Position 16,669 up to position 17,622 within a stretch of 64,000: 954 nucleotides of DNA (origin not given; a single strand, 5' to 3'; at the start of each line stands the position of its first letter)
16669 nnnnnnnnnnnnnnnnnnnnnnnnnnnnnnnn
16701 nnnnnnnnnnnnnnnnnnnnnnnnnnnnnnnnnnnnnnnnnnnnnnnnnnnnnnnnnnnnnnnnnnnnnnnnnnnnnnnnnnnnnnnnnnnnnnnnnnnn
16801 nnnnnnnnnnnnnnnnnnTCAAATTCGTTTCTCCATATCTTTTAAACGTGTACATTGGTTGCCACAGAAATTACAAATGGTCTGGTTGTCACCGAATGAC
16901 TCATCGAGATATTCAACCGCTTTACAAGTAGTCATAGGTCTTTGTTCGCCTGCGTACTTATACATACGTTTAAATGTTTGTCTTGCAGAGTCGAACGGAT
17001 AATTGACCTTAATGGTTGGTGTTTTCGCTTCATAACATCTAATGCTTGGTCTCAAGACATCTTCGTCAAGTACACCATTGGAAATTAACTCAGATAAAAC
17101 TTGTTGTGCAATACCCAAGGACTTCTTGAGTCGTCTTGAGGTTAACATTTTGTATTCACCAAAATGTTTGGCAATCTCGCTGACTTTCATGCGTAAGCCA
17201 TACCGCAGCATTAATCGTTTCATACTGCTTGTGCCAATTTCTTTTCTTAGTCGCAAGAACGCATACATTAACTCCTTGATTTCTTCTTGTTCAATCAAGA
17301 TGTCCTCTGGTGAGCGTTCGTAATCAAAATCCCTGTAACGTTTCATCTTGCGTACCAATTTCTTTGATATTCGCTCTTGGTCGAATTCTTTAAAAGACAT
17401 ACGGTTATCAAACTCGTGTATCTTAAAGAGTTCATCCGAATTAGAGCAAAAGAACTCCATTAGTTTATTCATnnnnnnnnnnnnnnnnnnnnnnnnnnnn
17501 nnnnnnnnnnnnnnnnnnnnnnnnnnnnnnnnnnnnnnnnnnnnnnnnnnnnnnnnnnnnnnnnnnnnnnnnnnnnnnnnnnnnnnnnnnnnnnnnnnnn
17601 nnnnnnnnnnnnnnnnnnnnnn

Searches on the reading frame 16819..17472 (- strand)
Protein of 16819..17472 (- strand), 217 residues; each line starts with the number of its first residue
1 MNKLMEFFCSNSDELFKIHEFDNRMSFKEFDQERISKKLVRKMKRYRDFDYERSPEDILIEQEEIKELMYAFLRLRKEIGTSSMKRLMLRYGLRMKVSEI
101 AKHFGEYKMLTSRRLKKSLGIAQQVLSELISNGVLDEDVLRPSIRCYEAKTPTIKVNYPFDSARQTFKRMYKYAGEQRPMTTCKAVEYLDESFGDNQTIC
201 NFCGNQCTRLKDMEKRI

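Call 55: search_protein_families(library=ncbifam, proteins=[window:16819-17472:-], max_evalue=0.01)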
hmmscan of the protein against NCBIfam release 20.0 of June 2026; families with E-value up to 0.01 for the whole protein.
window:16819-17472:- (217 aa): 1 family
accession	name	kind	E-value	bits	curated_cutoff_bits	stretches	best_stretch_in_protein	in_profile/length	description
TIGR02937.1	sigma70-ECF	superfamily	0.0039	16.8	42.9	1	37-124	62-163/165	sigma-70 family RNA polymerase sigma factor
